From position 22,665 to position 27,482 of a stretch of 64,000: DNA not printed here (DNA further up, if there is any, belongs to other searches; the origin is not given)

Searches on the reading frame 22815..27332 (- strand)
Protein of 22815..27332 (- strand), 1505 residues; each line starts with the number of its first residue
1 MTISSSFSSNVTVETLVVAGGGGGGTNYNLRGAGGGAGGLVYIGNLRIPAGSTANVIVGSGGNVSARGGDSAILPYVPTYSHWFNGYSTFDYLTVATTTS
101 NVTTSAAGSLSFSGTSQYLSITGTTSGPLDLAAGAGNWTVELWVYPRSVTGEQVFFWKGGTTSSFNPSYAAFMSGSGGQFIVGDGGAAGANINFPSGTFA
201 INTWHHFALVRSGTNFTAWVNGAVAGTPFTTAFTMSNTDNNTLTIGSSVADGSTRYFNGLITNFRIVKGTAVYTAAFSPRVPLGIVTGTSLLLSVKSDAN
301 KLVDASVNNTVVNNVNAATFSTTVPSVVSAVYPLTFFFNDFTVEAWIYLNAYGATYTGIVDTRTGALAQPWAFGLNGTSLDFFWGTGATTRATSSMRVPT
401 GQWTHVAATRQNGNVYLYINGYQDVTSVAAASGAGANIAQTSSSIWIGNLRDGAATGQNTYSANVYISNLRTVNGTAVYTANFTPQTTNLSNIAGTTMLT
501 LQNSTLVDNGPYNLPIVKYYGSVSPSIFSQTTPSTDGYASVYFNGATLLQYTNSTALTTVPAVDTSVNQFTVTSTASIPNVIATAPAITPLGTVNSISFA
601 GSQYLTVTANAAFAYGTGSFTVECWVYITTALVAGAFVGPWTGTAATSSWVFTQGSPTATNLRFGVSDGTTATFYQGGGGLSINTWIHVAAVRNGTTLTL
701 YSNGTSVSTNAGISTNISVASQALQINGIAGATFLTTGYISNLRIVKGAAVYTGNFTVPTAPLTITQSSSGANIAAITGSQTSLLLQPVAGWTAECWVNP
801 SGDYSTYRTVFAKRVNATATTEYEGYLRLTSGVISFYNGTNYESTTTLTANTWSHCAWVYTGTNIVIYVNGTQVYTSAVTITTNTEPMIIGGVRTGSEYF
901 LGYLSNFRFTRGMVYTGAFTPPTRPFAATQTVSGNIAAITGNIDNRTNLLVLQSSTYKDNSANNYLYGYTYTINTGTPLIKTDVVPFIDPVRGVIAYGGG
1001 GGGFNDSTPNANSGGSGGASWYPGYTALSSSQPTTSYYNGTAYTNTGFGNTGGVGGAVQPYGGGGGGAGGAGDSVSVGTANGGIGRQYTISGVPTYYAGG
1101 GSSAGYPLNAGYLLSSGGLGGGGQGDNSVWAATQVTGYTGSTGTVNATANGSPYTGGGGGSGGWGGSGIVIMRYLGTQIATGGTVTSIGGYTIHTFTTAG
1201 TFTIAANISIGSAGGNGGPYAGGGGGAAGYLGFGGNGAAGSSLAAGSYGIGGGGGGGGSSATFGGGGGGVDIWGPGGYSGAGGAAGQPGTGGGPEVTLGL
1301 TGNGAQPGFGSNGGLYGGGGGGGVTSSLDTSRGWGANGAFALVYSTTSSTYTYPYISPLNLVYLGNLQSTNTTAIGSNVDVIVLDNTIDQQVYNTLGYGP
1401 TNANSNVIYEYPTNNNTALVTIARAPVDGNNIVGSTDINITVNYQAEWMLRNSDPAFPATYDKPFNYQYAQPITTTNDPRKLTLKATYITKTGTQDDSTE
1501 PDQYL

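Call 39: search_protein_families(library=phrogs, proteins=[window:22815-27332:-], max_evalue=0.00001)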
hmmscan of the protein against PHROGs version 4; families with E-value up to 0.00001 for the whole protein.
window:22815-27332:- (1505 aa): 8 families
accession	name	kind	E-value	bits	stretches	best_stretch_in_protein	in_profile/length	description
phrog_3545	-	unknown function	1.8e-74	252.5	4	96-280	779-972/1115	-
phrog_24074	-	unknown function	2.1e-53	182.8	4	92-279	445-618/892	-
phrog_8510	-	head and packaging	2.7e-49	168.9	3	103-450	532-864/1348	virion structural protein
phrog_13163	-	tail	1.4e-38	133.5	4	596-765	554-719/976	baseplate wedge subunit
phrog_38322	-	unknown function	2.1e-35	123.6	4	599-763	336-503/506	-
phrog_2295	-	unknown function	5.2e-22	79.3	2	993-1231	674-930/1183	-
phrog_1469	-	tail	8.1e-20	70.4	1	600-765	549-707/2607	baseplate wedge subunit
phrog_19601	-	tail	1.5e-17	63.1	1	589-767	656-829/2043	baseplate wedge subunit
